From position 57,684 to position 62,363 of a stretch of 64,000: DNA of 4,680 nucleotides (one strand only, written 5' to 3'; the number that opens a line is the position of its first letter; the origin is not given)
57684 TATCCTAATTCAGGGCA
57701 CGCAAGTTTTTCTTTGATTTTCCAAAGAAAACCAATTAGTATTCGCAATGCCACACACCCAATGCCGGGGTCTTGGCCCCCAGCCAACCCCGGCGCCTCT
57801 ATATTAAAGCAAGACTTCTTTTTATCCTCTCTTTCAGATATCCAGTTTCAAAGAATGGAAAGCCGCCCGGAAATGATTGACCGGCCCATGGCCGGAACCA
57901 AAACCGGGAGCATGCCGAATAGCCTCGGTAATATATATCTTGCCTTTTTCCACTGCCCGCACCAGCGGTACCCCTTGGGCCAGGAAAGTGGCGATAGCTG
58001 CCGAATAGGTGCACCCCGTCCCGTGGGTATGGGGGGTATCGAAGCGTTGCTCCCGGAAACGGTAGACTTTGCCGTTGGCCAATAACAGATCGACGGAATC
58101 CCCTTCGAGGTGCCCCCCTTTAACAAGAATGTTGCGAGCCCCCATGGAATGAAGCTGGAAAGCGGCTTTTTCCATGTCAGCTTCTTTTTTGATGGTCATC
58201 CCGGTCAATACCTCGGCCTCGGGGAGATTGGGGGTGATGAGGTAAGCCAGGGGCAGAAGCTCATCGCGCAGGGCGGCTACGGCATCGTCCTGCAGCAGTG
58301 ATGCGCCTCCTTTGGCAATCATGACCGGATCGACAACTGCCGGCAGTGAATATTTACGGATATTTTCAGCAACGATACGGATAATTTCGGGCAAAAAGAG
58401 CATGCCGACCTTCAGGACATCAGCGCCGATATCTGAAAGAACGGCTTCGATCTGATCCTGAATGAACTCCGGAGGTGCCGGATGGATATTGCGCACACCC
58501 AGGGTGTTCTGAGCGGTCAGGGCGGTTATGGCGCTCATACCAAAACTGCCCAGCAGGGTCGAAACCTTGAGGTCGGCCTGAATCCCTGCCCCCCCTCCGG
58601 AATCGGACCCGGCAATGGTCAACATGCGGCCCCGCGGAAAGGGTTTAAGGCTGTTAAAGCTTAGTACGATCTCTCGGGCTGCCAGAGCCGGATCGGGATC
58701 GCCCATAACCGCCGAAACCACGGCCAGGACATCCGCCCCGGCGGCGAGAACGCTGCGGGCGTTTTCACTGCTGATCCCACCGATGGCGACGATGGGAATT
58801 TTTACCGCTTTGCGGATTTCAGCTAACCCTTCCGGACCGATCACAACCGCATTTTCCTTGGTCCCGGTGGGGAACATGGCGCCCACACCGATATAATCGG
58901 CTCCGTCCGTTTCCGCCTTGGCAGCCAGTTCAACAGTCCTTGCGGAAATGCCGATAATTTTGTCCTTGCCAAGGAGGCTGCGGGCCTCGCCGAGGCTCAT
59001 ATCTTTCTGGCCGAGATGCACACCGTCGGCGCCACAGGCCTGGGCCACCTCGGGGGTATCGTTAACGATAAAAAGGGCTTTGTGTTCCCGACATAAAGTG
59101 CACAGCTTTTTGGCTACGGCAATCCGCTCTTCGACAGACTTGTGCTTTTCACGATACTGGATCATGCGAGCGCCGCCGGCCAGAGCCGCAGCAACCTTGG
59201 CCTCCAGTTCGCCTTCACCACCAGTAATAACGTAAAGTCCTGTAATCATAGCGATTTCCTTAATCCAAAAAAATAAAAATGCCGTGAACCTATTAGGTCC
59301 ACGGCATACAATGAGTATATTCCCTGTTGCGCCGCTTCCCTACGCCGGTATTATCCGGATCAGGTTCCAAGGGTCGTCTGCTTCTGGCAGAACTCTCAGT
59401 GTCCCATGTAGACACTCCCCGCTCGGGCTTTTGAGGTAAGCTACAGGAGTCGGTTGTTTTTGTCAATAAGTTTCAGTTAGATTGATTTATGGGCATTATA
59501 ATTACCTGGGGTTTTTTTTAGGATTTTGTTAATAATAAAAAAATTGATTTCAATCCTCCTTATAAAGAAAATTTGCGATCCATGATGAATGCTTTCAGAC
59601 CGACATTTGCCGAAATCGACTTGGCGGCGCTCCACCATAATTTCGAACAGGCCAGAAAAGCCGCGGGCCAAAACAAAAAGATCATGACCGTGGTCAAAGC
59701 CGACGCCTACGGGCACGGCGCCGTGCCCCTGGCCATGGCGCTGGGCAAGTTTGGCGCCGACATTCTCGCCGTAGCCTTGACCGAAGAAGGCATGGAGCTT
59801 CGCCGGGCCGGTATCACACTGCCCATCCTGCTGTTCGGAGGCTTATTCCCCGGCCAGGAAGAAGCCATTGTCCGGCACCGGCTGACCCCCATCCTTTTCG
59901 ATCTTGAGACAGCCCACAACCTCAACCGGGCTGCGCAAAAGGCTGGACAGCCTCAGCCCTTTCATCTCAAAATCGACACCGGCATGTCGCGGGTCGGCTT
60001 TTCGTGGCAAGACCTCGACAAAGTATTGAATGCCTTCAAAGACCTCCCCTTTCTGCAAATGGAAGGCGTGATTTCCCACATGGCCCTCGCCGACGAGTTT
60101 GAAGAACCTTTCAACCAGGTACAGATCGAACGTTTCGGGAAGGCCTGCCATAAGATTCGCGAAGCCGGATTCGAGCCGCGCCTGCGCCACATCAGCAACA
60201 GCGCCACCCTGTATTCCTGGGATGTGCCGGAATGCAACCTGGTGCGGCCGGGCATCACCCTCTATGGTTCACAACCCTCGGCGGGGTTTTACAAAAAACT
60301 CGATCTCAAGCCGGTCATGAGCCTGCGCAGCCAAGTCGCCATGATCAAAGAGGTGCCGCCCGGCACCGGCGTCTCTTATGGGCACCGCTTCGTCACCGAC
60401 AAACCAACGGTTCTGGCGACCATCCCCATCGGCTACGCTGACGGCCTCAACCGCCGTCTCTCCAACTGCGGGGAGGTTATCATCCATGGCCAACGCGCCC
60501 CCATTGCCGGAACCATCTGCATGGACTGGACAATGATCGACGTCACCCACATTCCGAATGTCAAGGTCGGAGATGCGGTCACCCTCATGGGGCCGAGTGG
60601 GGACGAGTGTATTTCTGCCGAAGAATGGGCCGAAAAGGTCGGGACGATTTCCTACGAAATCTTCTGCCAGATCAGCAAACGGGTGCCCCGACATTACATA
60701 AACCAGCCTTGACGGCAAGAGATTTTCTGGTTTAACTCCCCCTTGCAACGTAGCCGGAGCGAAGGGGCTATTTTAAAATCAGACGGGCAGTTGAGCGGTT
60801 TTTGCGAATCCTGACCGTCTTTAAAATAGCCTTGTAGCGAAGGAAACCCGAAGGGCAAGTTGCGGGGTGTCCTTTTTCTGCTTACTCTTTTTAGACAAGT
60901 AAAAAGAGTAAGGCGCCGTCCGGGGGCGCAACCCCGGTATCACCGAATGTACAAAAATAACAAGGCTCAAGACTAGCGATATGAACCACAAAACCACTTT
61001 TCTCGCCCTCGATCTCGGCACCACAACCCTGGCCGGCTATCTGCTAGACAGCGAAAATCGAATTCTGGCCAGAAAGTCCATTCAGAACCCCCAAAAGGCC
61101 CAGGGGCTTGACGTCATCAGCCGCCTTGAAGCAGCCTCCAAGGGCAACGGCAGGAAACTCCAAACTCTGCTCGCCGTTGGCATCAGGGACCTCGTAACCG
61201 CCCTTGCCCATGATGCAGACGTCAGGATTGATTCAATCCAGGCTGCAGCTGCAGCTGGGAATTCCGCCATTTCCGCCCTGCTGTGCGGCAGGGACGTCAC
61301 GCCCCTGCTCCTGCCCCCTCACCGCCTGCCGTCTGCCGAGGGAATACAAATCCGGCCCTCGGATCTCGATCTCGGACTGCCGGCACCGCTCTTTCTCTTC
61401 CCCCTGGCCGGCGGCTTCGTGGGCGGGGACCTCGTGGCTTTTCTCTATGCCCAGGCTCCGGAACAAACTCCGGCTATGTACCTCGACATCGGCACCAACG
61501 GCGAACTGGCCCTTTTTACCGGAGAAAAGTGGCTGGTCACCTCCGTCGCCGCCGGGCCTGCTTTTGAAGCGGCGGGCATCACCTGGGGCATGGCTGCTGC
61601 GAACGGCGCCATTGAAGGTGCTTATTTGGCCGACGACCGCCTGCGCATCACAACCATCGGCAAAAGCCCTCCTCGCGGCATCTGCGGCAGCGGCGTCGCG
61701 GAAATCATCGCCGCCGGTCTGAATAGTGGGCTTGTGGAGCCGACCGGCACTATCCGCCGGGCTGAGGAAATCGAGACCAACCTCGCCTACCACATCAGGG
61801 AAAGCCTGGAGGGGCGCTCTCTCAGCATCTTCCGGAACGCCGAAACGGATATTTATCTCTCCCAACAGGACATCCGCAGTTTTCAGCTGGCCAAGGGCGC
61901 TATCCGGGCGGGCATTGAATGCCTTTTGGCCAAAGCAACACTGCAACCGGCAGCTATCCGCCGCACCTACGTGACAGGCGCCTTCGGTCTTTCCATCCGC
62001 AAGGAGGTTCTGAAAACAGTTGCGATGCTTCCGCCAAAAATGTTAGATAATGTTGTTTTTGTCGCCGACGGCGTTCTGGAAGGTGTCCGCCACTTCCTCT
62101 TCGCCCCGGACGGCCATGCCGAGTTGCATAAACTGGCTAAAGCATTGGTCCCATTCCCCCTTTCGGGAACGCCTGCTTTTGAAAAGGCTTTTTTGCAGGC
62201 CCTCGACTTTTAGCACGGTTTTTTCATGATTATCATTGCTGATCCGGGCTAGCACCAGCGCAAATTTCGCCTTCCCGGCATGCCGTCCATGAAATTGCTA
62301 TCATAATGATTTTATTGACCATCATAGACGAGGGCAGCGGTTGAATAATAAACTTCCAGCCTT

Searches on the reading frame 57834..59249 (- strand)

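Call 84: search_protein_families(library=pfam, proteins=[window:57834-59249:-], max_evalue=0.00001)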
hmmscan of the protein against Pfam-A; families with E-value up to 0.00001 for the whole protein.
window:57834-59249:- (471 aa): 3 families
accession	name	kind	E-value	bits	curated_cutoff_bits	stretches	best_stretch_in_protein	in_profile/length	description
PF08543.17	Phos_pyr_kin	-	4.5e-97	324.7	27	1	216-458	1-246/246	Phosphomethylpyrimidine kinase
PF02581.23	TMP-TENI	-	2.2e-61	206.8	27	1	5-181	1-180/180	Thiamine monophosphate synthase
PF00294.29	PfkB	-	1.1e-09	38.5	25.8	1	325-436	174-282/302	pfkB family carbohydrate kinase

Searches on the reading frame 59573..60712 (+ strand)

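Call 84: search_protein_families(library=pfam, proteins=[window:59573-60712:+], max_evalue=0.00001)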
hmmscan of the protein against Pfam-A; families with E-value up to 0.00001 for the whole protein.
window:59573-60712:+ (379 aa): 2 families
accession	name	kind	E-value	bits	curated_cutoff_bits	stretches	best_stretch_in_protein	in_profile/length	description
PF01168.26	Ala_racemase_N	-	1.1e-70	238.2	24.1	1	15-235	1-220/220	Alanine racemase, N-terminal domain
PF00842.27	Ala_racemase_C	-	1.7e-52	176.8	25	1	248-375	1-127/127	Alanine racemase, C-terminal domain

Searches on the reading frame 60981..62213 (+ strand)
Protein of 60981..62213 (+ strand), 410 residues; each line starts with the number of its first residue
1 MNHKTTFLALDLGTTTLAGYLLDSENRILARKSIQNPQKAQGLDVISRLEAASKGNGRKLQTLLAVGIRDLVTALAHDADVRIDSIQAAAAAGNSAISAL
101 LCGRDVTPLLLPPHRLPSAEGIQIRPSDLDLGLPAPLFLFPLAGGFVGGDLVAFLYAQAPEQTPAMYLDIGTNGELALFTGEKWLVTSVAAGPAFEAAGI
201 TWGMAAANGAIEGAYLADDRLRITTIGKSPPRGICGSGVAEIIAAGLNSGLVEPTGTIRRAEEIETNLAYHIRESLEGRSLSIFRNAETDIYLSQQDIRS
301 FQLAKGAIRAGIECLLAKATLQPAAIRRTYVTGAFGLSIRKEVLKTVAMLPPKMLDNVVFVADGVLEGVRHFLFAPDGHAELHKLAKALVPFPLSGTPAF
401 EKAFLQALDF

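Call 84: search_protein_families(library=pfam, proteins=[window:60981-62213:+], max_evalue=0.00001)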
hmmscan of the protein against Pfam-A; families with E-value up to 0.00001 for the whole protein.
window:60981-62213:+ (410 aa): 2 families
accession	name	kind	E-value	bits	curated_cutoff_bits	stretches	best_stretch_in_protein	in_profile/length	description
PF14574.11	RACo_C_ter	-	3.2e-55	187.5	27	1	165-409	3-248/261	C-terminal domain of RACo the ASKHA domain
PF17651.6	Raco_middle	-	7.4e-28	97.7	26.8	1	8-157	3-157/163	RACo middle region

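Call 89: find_encoding_contigs(protein=window:60981-62213:+, flank=10000, max_places=1)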
Protein window:60981-62213:+ (410 aa): no gene with exactly this product is on record in the collection.
